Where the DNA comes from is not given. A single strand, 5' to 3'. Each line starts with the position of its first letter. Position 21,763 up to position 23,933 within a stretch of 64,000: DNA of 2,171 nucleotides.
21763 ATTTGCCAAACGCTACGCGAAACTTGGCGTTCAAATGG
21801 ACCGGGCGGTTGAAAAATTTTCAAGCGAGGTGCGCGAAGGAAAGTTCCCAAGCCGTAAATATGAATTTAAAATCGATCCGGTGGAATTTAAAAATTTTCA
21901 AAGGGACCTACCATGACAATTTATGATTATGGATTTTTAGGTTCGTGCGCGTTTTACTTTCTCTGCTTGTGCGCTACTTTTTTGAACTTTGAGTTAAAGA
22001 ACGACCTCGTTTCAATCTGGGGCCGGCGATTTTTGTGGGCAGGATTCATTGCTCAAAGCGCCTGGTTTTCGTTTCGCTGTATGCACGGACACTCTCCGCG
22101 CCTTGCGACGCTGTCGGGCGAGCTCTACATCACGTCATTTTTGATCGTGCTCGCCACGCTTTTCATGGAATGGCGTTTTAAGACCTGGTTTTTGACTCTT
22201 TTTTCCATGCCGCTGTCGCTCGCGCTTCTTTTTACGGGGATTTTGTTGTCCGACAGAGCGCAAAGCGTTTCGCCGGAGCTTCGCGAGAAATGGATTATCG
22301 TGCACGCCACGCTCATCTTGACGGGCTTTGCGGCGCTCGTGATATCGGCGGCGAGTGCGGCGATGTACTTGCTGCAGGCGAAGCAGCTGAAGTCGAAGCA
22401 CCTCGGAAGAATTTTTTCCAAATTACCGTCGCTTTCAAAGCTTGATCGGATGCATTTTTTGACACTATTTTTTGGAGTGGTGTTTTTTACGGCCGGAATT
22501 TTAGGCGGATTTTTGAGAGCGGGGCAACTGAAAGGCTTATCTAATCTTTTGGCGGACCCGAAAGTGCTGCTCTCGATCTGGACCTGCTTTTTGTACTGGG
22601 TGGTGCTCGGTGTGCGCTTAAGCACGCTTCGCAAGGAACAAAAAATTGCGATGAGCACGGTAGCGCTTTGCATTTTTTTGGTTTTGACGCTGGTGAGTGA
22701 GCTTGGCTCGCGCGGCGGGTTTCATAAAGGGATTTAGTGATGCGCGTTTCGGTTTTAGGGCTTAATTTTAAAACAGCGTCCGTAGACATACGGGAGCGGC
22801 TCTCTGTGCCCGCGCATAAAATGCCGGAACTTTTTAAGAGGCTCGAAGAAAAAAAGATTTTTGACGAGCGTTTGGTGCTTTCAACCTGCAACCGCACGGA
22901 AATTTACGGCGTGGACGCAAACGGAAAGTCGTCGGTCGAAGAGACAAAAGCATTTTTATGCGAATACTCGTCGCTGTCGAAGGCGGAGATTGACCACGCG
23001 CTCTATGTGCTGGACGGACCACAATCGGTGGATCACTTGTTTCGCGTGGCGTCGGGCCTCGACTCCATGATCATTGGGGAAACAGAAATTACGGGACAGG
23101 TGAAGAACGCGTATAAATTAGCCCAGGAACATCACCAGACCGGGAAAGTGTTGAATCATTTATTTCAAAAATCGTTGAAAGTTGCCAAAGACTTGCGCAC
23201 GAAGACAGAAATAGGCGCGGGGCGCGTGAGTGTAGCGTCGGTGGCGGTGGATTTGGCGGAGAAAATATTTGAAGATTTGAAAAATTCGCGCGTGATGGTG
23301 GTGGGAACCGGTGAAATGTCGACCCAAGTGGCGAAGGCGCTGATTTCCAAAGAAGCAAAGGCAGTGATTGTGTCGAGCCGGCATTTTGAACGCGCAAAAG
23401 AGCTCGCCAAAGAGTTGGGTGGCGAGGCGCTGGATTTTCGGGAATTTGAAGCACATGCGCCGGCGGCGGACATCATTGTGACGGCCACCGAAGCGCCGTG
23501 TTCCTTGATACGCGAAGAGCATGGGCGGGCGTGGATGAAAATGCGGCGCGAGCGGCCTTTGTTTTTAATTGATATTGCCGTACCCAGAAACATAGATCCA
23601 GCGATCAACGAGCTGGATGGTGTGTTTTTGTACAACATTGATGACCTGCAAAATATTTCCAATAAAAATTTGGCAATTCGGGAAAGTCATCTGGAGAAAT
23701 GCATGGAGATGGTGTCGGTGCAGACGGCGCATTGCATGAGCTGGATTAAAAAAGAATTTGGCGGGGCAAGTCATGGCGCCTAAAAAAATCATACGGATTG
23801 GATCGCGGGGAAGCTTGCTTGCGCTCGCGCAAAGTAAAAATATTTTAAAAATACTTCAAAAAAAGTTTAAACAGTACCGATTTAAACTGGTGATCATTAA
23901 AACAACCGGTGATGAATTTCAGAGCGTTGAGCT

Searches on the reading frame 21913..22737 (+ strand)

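Call 6: search_protein_families(library=pfam, proteins=[window:21913-22737:+], max_evalue=0.01)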
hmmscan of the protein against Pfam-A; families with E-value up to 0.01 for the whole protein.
window:21913-22737:+ (274 aa): 1 family
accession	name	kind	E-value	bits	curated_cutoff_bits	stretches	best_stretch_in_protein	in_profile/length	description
PF01578.25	Cytochrom_C_asm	-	5.7e-15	56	29.9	1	68-264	5-206/212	Cytochrome C assembly protein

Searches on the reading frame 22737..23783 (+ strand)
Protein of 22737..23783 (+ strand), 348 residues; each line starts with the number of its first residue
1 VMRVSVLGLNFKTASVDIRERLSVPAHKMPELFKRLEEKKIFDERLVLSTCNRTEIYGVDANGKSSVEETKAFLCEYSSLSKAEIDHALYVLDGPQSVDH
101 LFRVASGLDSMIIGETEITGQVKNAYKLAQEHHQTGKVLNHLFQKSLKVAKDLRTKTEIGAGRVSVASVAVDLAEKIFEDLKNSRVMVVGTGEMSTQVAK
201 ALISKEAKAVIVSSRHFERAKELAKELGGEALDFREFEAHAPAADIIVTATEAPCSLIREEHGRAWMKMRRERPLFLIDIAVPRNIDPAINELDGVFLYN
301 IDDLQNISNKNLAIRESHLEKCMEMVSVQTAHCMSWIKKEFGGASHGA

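Call 6: search_protein_families(library=pfam, proteins=[window:22737-23783:+], max_evalue=0.01)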
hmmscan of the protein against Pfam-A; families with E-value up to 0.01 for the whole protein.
window:22737-23783:+ (348 aa): 8 families
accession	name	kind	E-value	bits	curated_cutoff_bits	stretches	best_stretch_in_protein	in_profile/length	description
PF05201.20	GlutR_N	-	9.7e-52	175.2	27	1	7-157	1-151/151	Glutamyl-tRNAGlu reductase, N-terminal domain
PF01488.26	Shikimate_DH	-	6e-42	143.4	24.3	1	172-307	1-138/138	Shikimate / quinate 5-dehydrogenase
PF03807.23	F420_oxidored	-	3.3e-08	34.4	21.6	1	186-251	2-67/94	NADP oxidoreductase coenzyme F420-dependent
PF13241.12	NAD_binding_7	-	6.1e-07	30.4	22.1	1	177-253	1-71/104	Putative NAD(P)-binding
PF01408.29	GFO_IDH_MocA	-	0.00012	23.2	24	1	185-253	2-72/120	Oxidoreductase family, NAD-binding Rossmann fold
PF02826.25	2-Hacid_dh_C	-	0.0029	17.4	25.1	1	176-251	29-99/178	D-isomer specific 2-hydroxyacid dehydrogenase, NAD binding domain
PF15237.11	PTRF_SDPR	-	0.0058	16.7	30.5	0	123-158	44-80/250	PTRF/SDPR family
PF01262.27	AlaDh_PNT_C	-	0.0069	16.3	23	0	181-254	26-103/214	Alanine dehydrogenase/PNT, C-terminal domain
